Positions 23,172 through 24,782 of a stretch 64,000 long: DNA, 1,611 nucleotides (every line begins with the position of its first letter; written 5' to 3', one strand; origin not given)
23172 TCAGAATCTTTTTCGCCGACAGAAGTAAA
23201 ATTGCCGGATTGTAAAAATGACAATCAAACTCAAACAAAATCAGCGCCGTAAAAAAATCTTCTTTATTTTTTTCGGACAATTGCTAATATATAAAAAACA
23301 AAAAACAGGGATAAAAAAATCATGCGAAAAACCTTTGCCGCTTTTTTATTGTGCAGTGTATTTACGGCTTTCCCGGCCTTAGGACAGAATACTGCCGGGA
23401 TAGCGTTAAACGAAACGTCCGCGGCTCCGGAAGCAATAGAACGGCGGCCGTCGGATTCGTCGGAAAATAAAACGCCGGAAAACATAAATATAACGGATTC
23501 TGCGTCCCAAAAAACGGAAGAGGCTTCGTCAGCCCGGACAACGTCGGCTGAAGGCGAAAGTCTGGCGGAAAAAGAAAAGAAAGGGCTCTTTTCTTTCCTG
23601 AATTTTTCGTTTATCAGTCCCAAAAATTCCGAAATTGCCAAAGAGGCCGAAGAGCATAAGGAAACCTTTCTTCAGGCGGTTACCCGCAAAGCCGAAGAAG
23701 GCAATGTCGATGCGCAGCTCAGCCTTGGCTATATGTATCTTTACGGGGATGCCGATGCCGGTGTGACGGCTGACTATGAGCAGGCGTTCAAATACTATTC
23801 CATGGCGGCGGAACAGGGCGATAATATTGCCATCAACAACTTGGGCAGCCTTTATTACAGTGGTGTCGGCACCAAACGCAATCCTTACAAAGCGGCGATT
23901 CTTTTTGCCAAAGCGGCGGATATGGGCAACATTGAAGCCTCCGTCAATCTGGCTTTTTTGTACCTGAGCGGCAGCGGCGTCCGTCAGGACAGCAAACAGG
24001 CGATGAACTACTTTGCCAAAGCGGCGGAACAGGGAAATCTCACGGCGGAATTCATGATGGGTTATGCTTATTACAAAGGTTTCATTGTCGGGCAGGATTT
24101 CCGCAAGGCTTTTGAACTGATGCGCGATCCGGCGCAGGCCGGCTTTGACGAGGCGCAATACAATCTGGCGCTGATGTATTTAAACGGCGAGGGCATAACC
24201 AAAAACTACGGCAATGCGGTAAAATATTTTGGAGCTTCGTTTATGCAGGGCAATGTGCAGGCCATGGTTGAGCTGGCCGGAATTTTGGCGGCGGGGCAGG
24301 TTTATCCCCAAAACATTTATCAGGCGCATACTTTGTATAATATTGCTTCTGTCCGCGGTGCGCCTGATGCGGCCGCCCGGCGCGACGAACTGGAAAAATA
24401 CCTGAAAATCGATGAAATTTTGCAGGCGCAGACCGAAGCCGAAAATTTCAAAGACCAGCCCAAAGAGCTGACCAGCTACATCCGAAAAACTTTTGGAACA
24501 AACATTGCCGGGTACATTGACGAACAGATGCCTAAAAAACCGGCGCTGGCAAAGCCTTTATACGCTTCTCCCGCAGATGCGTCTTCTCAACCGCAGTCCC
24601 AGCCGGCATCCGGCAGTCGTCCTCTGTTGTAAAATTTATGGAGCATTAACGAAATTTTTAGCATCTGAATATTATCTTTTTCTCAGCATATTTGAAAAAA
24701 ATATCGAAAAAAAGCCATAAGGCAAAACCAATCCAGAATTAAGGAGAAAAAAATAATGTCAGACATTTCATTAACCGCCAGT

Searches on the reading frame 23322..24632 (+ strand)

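Call 51: search_protein_families(library=pfam, proteins=[window:23322-24632:+], max_evalue=0.001)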
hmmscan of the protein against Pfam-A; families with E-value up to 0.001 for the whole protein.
window:23322-24632:+ (436 aa): 1 family
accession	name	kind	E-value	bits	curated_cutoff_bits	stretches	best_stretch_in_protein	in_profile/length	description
PF08238.18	Sel1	-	3.2e-42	141.9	30.7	5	130-167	2-36/36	Sel1 repeat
